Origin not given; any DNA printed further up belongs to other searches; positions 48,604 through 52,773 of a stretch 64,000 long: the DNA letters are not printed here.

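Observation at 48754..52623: Single 1289-aa polypeptide fusing an MMPL exporter, an LPLAT acyltransferase and a SAM methyltransferase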

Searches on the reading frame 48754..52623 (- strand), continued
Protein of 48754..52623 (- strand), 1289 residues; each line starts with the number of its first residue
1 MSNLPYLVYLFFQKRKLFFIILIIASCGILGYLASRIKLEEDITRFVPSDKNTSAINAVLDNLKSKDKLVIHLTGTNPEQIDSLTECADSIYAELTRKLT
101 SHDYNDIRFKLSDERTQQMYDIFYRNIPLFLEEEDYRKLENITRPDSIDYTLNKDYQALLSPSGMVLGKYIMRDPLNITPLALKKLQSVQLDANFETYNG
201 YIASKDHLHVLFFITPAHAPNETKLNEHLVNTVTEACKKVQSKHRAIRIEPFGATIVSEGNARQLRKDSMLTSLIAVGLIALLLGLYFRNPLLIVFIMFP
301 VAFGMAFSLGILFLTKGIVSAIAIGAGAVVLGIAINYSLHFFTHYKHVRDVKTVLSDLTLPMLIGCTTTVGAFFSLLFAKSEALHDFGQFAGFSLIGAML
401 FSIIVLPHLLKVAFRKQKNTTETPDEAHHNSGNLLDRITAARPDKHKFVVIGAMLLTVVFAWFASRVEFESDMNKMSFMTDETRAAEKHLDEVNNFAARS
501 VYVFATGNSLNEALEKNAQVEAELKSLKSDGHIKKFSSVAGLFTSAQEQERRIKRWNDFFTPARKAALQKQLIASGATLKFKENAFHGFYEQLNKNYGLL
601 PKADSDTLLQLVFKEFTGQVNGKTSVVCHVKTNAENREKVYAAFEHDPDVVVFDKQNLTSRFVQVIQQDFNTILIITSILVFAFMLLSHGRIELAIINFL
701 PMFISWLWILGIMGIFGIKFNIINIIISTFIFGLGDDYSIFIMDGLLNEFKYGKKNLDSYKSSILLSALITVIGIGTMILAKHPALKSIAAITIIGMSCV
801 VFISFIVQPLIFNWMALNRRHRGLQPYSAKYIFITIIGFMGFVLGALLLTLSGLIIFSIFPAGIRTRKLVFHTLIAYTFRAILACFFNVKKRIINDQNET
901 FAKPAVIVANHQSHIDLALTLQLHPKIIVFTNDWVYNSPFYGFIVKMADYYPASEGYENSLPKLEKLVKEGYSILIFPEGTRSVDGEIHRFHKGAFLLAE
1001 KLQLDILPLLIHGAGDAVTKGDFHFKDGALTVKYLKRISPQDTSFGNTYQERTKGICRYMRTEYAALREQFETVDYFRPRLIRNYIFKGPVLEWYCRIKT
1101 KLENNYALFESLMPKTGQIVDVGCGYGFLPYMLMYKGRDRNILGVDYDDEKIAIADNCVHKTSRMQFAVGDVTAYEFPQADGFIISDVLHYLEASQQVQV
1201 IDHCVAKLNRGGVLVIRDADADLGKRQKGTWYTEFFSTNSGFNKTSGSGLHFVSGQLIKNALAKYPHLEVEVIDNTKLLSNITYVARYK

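Call 12: find_related_loci(query=A1, collection=genome_contigs, flank=10000)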
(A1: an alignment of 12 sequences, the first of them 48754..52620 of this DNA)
Query A1 (1288 aa) in genome_contigs; peptide patterns used: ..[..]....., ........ (x = any residue, [..] = any of these).
599 stretches matched a pattern (row limit reached: there are more); 557 encode a relative of the query (tblastn E <= 1e-3); the best 80 are kept; 80 distinct loci.
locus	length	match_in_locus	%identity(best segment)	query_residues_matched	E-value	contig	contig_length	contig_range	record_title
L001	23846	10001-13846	71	2-1288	0e+0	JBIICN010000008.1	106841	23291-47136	MAG: Bacteroidia bacterium isolate ME2000-08-01pf_3300043466_group1_bin14 Rohwer_bin419_scaffold_72_c1, whole genome sho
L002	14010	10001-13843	71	2-1287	0e+0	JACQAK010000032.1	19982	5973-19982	MAG: Bacteroidetes bacterium isolate NC_groundwater_914_Pr1_S-0.2um_36_15 Montesol18-Sp2_coassembly_scaffold_81500, whol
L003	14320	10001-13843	70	2-1286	0e+0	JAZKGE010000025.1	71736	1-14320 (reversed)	MAG: Bacteroidota bacterium isolate DC_RB_04_SPN110320-bin030 DCRB04SPN_B030_0_000000000025, whole genome shotgun sequen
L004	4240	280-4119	71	2-1286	0e+0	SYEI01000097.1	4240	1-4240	MAG: Bacteroidota bacterium isolate F1-60-MAGs036 F1-60__c134932, whole genome shotgun sequence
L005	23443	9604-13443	71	2-1286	0e+0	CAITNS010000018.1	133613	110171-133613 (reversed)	MAG: uncultured Bacteroidetes bacterium isolate KT_bin-0184 genome assembly, contig: bin-0184:18/86, whole genome shotgu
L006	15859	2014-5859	70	2-1287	0e+0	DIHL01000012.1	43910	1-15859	MAG TPA_asm: Bacteroidetes bacterium UBA5697 UBA5697_contig_685, whole genome shotgun sequence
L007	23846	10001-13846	69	2-1287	0e+0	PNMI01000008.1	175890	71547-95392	MAG: Sphingobacteriaceae bacterium isolate FW.025 FD_1000037_175890, whole genome shotgun sequence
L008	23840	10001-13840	71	2-1286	0e+0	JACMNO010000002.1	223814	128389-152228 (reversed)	MAG: Bacteroidia bacterium isolate LF-bin-173 FL-bin-173-contig-k141_12864, whole genome shotgun sequence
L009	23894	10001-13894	71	2-1287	0e+0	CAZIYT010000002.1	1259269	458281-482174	MAG TPA_asm: uncultured Flavobacterium sp. isolate SRP193066_co1_59 genome assembly, contig: NODE_4_length_1259269_cov_4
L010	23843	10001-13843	69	2-1286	0e+0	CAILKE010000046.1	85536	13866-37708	MAG: uncultured Bacteroidetes bacterium isolate Ja1_bin-1594 genome assembly, contig: bin-1594:46/79, whole genome shotg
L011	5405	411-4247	69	5-1287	0e+0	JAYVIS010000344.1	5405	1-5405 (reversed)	MAG: Bacteroidota bacterium isolate GL51_Up_metabinner_16_sub GL51_Up_metabinner_16_sub_343, whole genome shotgun sequen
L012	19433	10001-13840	71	5-1287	0e+0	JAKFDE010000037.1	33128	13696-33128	MAG: Bacteroidia bacterium isolate LC039 contig-124_857, whole genome shotgun sequence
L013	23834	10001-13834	67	4-1287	0e+0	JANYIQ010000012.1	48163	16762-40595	MAG: Bacteroidia bacterium isolate GL140_3_metabinner_119 GL140_3_k141_2839420, whole genome shotgun sequence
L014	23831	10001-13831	66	2-1286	0e+0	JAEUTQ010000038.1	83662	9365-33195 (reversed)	MAG: Bacteroidia bacterium isolate new MAG-333 k141_1135279, whole genome shotgun sequence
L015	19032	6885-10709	66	2-1286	0e+0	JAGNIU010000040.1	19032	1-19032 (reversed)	MAG: Bacteroidia bacterium isolate Go_SlAct_bin_27 Go_SlAct_11085_length_19032_cov_14.132981, whole genome shotgun seque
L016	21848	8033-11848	66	5-1286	0e+0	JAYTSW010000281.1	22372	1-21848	MAG: Sphingobacteriaceae bacterium isolate GFS_5278 GFS_5278_280, whole genome shotgun sequence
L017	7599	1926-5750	65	1-1286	0e+0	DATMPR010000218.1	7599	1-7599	MAG TPA_asm: Bacteroidia bacterium isolate SMAG_U12907 k141_1367272, whole genome shotgun sequence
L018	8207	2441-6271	65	1-1286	0e+0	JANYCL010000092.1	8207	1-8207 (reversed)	MAG: Sphingobacteriaceae bacterium isolate 336R_metabinner_153_sub 336R_k141_1103687, whole genome shotgun sequence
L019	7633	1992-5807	66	5-1286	0e+0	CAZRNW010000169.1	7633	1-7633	MAG TPA_asm: uncultured Flavobacteriaceae bacterium isolate SRP237561_co1_235 genome assembly, contig: NODE_19608_length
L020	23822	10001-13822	65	4-1286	0e+0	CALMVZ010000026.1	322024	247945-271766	MAG TPA_asm: uncultured Bacteroidetes bacterium isolate SRR6670123_bin.16_CONCOCT_v1.1_MAG genome assembly, contig: ERZ5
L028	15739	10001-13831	56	7-1286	0e+0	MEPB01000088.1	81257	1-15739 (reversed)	MAG: Bacteroidetes bacterium RIFCSPLOWO2_12_FULL_35_15 rifcsplowo2_12_scaffold_605, whole genome shotgun sequence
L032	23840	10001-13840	71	2-1286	0e+0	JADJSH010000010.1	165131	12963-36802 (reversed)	MAG: Bacteroidetes bacterium isolate Hade_18-Q3-R52-61_BATAC.713 tig00012495-10-1653670, whole genome shotgun sequence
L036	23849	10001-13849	69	4-1286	0e+0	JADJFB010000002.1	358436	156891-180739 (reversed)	MAG: Bacteroidetes bacterium isolate Bjer_18-Q3-R1-45_BATAC.331 tig00004329-10-3571420, whole genome shotgun sequence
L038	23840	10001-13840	46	1-1286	0e+0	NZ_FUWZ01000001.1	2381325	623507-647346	Chitinophaga eiseniae strain DSM 22224, whole genome shotgun sequence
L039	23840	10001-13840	45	1-1286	0e+0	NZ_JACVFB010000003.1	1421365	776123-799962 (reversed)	Chitinophaga varians strain KACC 19415 3, whole genome shotgun sequence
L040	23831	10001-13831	45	7-1286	0e+0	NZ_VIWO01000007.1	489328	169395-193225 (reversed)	Chitinophaga polysaccharea strain 1209 Ga0365422_107, whole genome shotgun sequence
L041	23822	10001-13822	45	7-1286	0e+0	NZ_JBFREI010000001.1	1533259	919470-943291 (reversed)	Chitinophaga sp. RAB17 SCAFFOLD_0, whole genome shotgun sequence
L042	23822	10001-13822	45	7-1286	0e+0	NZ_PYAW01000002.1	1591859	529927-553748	Chitinophaga niastensis strain DSM 24859 Ga0180968_102, whole genome shotgun sequence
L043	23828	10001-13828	46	7-1286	0e+0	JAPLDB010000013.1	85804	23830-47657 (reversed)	MAG: Bacteroidetes bacterium isolate LacPavin_0818_WC50_MAG_42_11 LacPavin_0818_WC50_scaffold_960248, whole genome shotg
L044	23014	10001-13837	45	2-1286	0e+0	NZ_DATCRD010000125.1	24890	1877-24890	MAG: Chitinophaga sp. isolate SMAG_U7270 k141_524015, whole genome shotgun sequence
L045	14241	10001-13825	45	7-1286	0e+0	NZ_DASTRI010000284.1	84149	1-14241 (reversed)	MAG: Chitinophaga sp. isolate SMAG_U2248 k141_1475626, whole genome shotgun sequence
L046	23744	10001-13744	47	27-1286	0e+0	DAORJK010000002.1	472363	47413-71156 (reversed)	MAG TPA_asm: Bacteroidia bacterium isolate AMR_MDS_5553 NODE_2_length_472363_cov_46.624218, whole genome shotgun sequenc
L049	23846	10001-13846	45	2-1286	0e+0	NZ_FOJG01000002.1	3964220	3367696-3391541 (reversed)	Chitinophaga arvensicola strain DSM 3695, whole genome shotgun sequence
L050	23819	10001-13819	45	7-1286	0e+0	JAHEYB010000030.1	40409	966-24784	MAG: Bacteroidetes bacterium isolate nzgw118 NODE_1003_length_40410_cov_5.237162, whole genome shotgun sequence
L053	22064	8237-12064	46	7-1286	0e+0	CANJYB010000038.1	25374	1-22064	MAG: Bacteroidetes bacterium isolate RH-23may17-974 genome assembly, contig: RH-23may17-C13931, whole genome shotgun seq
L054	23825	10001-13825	45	7-1286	0e+0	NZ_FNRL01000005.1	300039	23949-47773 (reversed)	Chitinophaga terrae (ex Kim and Jung 2007) strain DSM 23920, whole genome shotgun sequence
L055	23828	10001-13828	45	7-1286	0e+0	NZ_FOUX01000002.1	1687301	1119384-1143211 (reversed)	Chitinophaga sp. YR627, whole genome shotgun sequence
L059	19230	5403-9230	46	7-1286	0e+0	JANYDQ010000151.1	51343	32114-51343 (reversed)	MAG: Bacteroidetes bacterium isolate 336R_metabinner_73_sub 336R_k141_33868, whole genome shotgun sequence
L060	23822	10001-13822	45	7-1286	0e+0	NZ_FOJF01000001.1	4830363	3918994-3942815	Chitinophaga sp. YR573, whole genome shotgun sequence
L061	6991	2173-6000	45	7-1286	0e+0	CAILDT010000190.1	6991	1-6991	MAG: uncultured Bacteroidetes bacterium isolate LinL4_bin-1161 genome assembly, contig: bin-1161:190/994, whole genome s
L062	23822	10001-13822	49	3-1286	0e+0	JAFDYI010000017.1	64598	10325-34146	MAG: Bacteroidetes bacterium isolate SZAS-5 BACT-TMP-4__17__length-64598, whole genome shotgun sequence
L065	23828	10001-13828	44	7-1286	0e+0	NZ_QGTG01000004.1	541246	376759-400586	Chitinophaga sp. S165 Ga0215878_104, whole genome shotgun sequence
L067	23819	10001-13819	46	7-1286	0e+0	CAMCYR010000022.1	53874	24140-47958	MAG: Chitinophaga pinensis isolate MsH-01oct19-148 genome assembly, contig: MsH-01oct19-C881, whole genome shotgun seque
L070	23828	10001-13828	46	7-1286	0e+0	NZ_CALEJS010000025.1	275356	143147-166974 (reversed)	MAG: uncultured Chitinophaga sp. isolate SRR4028130_bin.8_CONCOCT_v1.1_MAG ERZ795040.31, whole genome shotgun sequence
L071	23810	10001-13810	44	7-1286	0e+0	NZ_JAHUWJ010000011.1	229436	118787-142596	Chitinophaga sp. sic0106 NODE_11_length_229436_cov_40.044333, whole genome shotgun sequence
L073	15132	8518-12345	46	7-1286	0e+0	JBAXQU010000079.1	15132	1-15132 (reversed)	MAG: Bacteroidota bacterium isolate ELA565 MAG565_79, whole genome shotgun sequence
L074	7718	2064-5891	44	7-1286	0e+0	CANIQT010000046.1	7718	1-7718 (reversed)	MAG: Bacteroidetes bacterium isolate RH-15aug16-189 genome assembly, contig: RH-15aug16-C23966, whole genome shotgun seq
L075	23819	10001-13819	46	7-1286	0e+0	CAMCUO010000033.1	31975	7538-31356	MAG: Chitinophaga pinensis isolate TrH-25oct19-117 genome assembly, contig: TrH-25oct19-C2430, whole genome shotgun sequ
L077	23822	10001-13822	46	7-1286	0e+0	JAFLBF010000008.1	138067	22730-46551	MAG: Bacteroidetes bacterium isolate UWPOB_BACT3 gnl_X_OJEEJDBO_8, whole genome shotgun sequence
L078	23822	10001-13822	46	7-1286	0e+0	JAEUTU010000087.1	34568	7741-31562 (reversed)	MAG: Bacteroidia bacterium isolate new MAG-337 k141_560791, whole genome shotgun sequence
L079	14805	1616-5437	45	7-1286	0e+0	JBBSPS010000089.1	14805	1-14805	MAG: Bacteroidia bacterium isolate LS6_sbin.61 LS6_sbin.61_K_1905482_L_14805_cov_9.0035, whole genome shotgun sequence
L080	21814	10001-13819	46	7-1286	0e+0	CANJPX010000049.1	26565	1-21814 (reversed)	MAG: Bacteroidetes bacterium isolate RH-23may17-678 genome assembly, contig: RH-23may17-C12990, whole genome shotgun seq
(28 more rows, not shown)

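Call 16: search_protein_families(library=pfam, proteins=[L028:16-1221:+, L028:1307-1762:+, L028:1762-2928:+, L028:2934-3566:+, L028:3901-5091:+, L028:5093-6151:+, L028:6145-6918:+, L028:6905-7543:+, L028:7506-8150:+, L028:8396-8782:+], max_evalue=0.001)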
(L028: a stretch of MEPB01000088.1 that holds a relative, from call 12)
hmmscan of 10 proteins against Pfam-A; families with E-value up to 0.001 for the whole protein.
L028:16-1221:+ (401 aa): 4 families
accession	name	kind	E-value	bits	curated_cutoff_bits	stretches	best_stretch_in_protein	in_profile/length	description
PF12698.13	ABC2_membrane_3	-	4.8e-31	108.6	31.6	1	1-392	7-345/347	ABC-2 family transporter protein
PF01061.29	ABC2_membrane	-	5.7e-19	68.9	26.9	1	199-365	47-210/211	ABC-2 type transporter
PF12679.13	ABC2_membrane_2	-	1.5e-07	31.4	27.2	1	156-335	33-202/283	ABC-2 family transporter protein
PF12730.13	ABC2_membrane_4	-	0.00016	22.1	27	1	185-318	36-165/179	ABC-2 family transporter protein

L028:1307-1762:+ (151 aa): 3 families
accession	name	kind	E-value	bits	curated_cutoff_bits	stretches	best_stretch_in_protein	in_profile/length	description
PF13279.12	4HBT_2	-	1.6e-15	58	25.5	1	23-143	1-121/122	Thioesterase-like superfamily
PF03061.28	4HBT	-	5.1e-07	30.4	20.6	1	32-114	2-77/79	Thioesterase superfamily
PF01643.23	Acyl-ACP_TE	-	0.00072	19.7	23.7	1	53-131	38-118/131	Acyl-ACP thioesterase N-terminal domain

L028:1762-2928:+ (388 aa): 3 families
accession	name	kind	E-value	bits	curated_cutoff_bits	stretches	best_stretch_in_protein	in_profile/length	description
PF02801.28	Ketoacyl-synt_C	-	6.2e-22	78.3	20.8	1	237-346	4-118/119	Beta-ketoacyl synthase, C-terminal domain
PF00109.32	ketoacyl-synt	-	2.6e-09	37.5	20.8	1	132-224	153-247/252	Beta-ketoacyl synthase, N-terminal domain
PF08545.16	ACP_syn_III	-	4.9e-05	23.6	24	1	149-187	3-41/80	3-Oxoacyl-[acyl-carrier-protein (ACP)] synthase III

L028:2934-3566:+ (210 aa): 0 families

L028:3901-5091:+ (396 aa): 4 families
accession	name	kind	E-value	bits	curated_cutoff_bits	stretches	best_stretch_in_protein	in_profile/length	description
PF02801.28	Ketoacyl-synt_C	-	4.4e-29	101.3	20.8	1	242-352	2-117/119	Beta-ketoacyl synthase, C-terminal domain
PF00109.32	ketoacyl-synt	-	2.3e-25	90.1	20.8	1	3-230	2-249/252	Beta-ketoacyl synthase, N-terminal domain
PF00108.29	Thiolase_N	-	0.00012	22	26.4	0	141-190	67-118/260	Thiolase, N-terminal domain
PF08545.16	ACP_syn_III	-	0.00064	20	24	0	153-191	3-41/80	3-Oxoacyl-[acyl-carrier-protein (ACP)] synthase III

L028:5093-6151:+ (352 aa): 2 families
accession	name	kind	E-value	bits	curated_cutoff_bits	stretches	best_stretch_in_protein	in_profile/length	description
PF00109.32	ketoacyl-synt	-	2.5e-12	47.4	20.8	1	45-211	77-244/252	Beta-ketoacyl synthase, N-terminal domain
PF13723.12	Ketoacyl-synt_2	-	3.1e-12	47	25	1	42-179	18-149/223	Beta-ketoacyl synthase, N-terminal domain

L028:6145-6918:+ (257 aa): 1 family
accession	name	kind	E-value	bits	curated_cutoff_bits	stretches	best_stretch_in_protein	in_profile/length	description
PF01522.26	Polysacc_deac_1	-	2e-29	102.5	23.1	1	62-184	2-122/124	Polysaccharide deacetylase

L028:6905-7543:+ (212 aa): 1 family
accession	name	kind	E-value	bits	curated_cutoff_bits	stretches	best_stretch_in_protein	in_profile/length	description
PF03548.22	LolA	-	2.5e-18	66.8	23.6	1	45-210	3-163/165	Outer membrane lipoprotein carrier protein LolA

L028:7506-8150:+ (214 aa): 0 families

L028:8396-8782:+ (128 aa): 0 families
